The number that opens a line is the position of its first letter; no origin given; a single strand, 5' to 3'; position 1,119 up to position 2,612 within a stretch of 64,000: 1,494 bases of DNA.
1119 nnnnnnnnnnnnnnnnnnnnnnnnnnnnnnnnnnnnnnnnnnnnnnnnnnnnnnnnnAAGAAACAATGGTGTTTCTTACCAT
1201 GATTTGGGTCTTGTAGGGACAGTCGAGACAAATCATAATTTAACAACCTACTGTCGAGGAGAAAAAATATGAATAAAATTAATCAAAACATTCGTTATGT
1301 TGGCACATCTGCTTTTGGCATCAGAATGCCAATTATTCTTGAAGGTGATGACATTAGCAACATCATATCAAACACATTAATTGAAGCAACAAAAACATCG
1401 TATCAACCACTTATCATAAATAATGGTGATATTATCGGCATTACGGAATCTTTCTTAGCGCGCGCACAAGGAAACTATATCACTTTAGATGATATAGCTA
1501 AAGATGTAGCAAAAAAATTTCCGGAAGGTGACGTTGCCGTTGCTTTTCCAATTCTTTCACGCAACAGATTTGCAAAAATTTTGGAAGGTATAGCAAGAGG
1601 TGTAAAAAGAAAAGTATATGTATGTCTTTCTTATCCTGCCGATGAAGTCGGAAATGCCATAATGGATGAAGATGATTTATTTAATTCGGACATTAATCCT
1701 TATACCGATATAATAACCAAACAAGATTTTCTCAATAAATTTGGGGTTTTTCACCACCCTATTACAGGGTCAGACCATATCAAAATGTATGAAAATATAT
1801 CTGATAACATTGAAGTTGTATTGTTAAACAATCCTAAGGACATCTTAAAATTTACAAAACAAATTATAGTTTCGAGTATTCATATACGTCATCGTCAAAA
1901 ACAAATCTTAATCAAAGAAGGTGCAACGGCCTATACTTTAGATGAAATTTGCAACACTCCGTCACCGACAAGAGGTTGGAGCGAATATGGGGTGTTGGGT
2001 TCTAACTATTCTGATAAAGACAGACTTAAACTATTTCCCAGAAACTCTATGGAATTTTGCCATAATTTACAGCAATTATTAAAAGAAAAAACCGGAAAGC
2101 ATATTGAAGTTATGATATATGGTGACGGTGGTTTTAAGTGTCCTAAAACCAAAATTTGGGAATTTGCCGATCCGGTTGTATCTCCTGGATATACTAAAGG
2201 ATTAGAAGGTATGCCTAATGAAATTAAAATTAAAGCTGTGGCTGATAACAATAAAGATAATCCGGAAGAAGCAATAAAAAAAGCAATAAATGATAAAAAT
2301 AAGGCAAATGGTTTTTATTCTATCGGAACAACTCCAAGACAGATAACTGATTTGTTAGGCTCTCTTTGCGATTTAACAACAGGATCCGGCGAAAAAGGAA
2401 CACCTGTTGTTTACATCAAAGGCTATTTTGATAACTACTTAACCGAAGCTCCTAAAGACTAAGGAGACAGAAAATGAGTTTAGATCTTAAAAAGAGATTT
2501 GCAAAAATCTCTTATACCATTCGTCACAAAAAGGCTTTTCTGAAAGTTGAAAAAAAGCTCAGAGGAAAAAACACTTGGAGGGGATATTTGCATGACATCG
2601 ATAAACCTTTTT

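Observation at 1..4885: Recombinase-adjacent six-gene operon of nucleotide-tailoring enzymes: candidate undescribed nucleoside salvage/modification (or anti-viral nucleotide) module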

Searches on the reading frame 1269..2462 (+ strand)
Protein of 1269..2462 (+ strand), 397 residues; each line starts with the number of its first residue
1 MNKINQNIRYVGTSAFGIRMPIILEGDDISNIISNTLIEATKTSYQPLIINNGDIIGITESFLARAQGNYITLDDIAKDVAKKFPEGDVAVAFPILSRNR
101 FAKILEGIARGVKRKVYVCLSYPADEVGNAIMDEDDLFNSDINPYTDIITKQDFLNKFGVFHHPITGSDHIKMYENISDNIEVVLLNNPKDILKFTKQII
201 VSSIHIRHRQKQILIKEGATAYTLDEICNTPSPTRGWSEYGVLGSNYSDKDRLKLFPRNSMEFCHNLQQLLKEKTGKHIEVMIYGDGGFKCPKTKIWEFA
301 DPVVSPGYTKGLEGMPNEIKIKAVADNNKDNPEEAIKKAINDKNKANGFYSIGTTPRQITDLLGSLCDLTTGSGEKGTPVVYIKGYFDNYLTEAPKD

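Call 4: search_protein_families(library=pfam, proteins=[window:1269-2462:+], max_evalue=0.1)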
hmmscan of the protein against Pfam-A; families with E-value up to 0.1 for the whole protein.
window:1269-2462:+ (397 aa): 2 families
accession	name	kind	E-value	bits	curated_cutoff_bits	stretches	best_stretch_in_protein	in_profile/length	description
PF01996.21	F420_ligase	-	2.9e-49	167.9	25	1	17-385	1-218/218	F420-0:Gamma-glutamyl ligase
PF17730.6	Centro_C10orf90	-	0.079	12.2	25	0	313-362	50-99/512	Centrosomal C10orf90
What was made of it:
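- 1269..2462 (+): g2: long (397 aa) CofE-like (F420_ligase family) putative GTP-dependent amide ligase. PF01996 at 2.9e-49, with the 218-position profile spread over residues 17-385 (call 4).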

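Call 5: search_protein_families(library=ncbifam, proteins=[window:1269-2462:+], max_evalue=0.1)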
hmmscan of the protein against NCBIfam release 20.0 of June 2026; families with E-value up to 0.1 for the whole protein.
window:1269-2462:+ (397 aa): 2 families
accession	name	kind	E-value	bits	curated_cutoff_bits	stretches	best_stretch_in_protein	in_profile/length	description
NF009809.0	PRK13293.1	equivalog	1.2e-11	44.4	274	2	15-78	5-58/253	coenzyme F420-0:L-glutamate ligase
TIGR01916.1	F420_cofE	equivalog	3.9e-09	36.3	180.65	2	17-82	5-66/244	coenzyme F420-0:L-glutamate ligase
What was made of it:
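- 1269..2462 (+): It falls below the NCBIfam CofE cut-offs (call 5).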

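Call 6: search_protein_families(library=padloc, proteins=[window:1269-2462:+], max_evalue=0.1)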
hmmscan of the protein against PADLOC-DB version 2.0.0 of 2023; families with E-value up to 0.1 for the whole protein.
window:1269-2462:+ (397 aa): 1 family
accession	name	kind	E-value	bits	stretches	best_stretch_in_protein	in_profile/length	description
PDLC02600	DrmC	-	0.041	11.5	1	103-160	109-165/286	DrmC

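Call 7: search_protein_families(library=phrogs, proteins=[window:1269-2462:+], max_evalue=0.1)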
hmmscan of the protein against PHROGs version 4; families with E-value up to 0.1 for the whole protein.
window:1269-2462:+ (397 aa): 1 family
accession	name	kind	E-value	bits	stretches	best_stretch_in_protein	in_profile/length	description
phrog_30423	-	unknown function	0.081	14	0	308-343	20-54/56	-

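Call 11: find_related_loci(query=window:1269-2462:+, collection=genome_contigs, flank=8000)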
Query window:1269-2462:+ (397 aa) in genome_contigs; peptide patterns used: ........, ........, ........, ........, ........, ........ (x = any residue, [..] = any of these).
261 stretches matched a pattern; 122 encode a relative of the query (tblastn E <= 1e-3); the best 80 are kept; 80 distinct loci.
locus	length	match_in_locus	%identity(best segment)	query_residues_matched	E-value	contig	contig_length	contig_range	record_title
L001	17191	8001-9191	97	1-397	0e+0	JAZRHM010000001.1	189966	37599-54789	MAG: Alphaproteobacteria bacterium isolate T1900045481_YK20190175.MAGScoT_cleanbin_000003 SGB_7321_k141_2063406, whole g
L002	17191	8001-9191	88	1-397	0e+0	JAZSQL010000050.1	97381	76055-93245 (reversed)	MAG: Alphaproteobacteria bacterium isolate T1900044543_TS20190009.MAGScoT_cleanbin_000006 SGB_90_k141_1749491, whole gen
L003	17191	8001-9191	86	1-397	0e+0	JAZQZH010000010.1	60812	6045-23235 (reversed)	MAG: Alphaproteobacteria bacterium isolate T1900045157_TC20190151.MAGScoT_cleanbin_000008 SGB_4990_k141_4265649, whole g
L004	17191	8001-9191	86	1-397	0e+0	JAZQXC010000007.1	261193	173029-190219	MAG: Alphaproteobacteria bacterium isolate T1900045163_TC20190157.MAGScoT_cleanbin_000004 SGB_5097_k141_3225172, whole g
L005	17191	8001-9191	83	1-397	0e+0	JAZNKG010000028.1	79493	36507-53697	MAG: Alphaproteobacteria bacterium isolate T1900044677_TS20190143.MAGScoT_cleanbin_000004 SGB_1643_k141_1397933, whole g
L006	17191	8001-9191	85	1-397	0e+0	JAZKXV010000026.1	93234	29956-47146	MAG: Alphaproteobacteria bacterium isolate T1900045114_TC20190108.MAGScoT_cleanbin_000007 SGB_4803_k141_1537986, whole g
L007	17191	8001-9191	81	1-397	0e+0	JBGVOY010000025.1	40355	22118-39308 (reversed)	MAG: Alphaproteobacteria bacterium isolate fecal_MAG_20 fecal_MAG_20_contig_0025, whole genome shotgun sequence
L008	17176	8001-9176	79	6-397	0e+0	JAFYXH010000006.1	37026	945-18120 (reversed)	MAG: Alphaproteobacteria bacterium isolate RGIG7506 Water_buffalos_Colon.Co__c922170, whole genome shotgun sequence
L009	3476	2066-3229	79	9-396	0e+0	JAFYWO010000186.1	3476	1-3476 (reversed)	MAG: Alphaproteobacteria bacterium isolate RGIG7487 Water_buffalos_Colon-5__c865781, whole genome shotgun sequence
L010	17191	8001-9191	90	1-397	0e+0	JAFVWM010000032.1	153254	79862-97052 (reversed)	MAG: Alphaproteobacteria bacterium isolate RGIG5458 Sheep_Colon-5__c384934, whole genome shotgun sequence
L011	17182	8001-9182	77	4-397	0e+0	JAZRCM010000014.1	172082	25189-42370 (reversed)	MAG: Alphaproteobacteria bacterium isolate T1900045514_YK20190208.MAGScoT_cleanbin_000005 SGB_7587_k141_2566644, whole g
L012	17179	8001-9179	77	5-397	0e+0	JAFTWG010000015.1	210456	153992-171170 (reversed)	MAG: Alphaproteobacteria bacterium isolate RGIG4207 Roe_deer_Colon-3__c4500, whole genome shotgun sequence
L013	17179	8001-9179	76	5-397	0e+0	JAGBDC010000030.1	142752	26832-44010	MAG: Alphaproteobacteria bacterium isolate RGIG9009 Water_deer_Rectum-3__c471099, whole genome shotgun sequence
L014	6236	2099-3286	76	1-396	0e+0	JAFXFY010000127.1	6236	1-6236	MAG: Alphaproteobacteria bacterium isolate RGIG6380 Sheep_Rectum-5__c500534, whole genome shotgun sequence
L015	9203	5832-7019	76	1-396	0e+0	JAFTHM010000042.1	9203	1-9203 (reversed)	MAG: Alphaproteobacteria bacterium isolate RGIG3823 Roe_deer_Cecum-1__c203196, whole genome shotgun sequence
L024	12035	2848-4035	73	1-396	0e+0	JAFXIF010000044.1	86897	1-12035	MAG: Alphaproteobacteria bacterium isolate RGIG6438 Sheep_Rectum.Co__c2225646, whole genome shotgun sequence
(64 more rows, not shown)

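Call 15: search_solved_structures(query=window:1269-2462:+, max_evalue=1)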
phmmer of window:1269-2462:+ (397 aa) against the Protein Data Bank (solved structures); distinct sequences matched with E-value up to 1: 1.
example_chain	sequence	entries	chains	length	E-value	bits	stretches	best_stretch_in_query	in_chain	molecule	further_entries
1l2m_A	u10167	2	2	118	0.58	12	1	270-330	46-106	Rep protein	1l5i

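Call 111: search_protein_families(library=pfam, proteins=[L024:8597-9367:+, L024:7331-7795:-, L024:7798-8412:-, L024:9413-10618:-], max_evalue=0.01)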
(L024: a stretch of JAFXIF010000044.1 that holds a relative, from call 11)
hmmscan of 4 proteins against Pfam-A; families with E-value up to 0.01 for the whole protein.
L024:8597-9367:+ (256 aa): 3 families
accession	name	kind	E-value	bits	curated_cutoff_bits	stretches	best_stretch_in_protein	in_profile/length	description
PF21906.2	NrtR_WHD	-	1.4e-17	64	27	1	193-250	1-60/61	NrtR DNA-binding winged helix domain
PF00293.34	NUDIX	-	4.1e-09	37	21.1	1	51-125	17-97/134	NUDIX domain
PF19368.5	AraR_C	-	3.2e-05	24.5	23.8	1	189-252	1-67/82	AraR C-terminal winged HTH domain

L024:7331-7795:- (154 aa): 4 families
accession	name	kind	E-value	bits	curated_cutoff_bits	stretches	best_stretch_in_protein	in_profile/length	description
PF01467.32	CTP_transf_like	-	7e-09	36.4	21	1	11-71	7-65/133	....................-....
PF08218.17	Citrate_ly_lig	-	2.5e-05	24.5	20.9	1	6-59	4-53/182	Citrate lyase ligase C-terminal domain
PF01747.23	ATP-sulfurylase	-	0.0053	16.6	24.3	0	10-71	28-87/212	ATP-sulfurylase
PF06636.16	DUF1157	-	0.0096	15.2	22.7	0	18-102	163-245/370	Protein of unknown function (DUF1157)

L024:7798-8412:- (204 aa): 1 family
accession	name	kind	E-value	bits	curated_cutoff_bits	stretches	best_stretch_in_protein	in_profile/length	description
PF00857.26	Isochorismatase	-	2.5e-09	37.9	27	1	9-170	5-156/175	Isochorismatase domain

L024:9413-10618:- (401 aa): 0 families

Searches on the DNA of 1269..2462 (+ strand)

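Call 108: search_rna_families(sources=[L030, L033, L035, L039, L048, L051, L063, L067], threshold=gathering)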
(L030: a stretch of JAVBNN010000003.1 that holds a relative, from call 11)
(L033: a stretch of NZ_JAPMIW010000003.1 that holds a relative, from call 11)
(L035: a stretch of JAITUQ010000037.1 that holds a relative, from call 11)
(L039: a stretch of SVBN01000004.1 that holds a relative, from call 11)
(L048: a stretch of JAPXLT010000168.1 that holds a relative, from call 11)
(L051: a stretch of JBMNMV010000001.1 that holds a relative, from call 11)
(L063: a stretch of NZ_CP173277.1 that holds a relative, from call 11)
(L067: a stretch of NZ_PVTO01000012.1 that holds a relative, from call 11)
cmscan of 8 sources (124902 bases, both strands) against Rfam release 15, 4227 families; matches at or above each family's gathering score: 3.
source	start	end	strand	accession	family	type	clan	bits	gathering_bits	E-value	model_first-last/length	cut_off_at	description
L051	12751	13014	+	RF00230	T-box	Cis-reg; leader;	-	115.6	93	1.4e-24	1-219/219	no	T-box leader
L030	14983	15181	-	RF00230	T-box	Cis-reg; leader;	-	104.7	93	9.2e-22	1-219/219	no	T-box leader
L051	15663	15830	+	RF00168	Lysine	Cis-reg; riboswitch;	-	88.8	30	1.1e-21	1-182/182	no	Lysine riboswitch aptamer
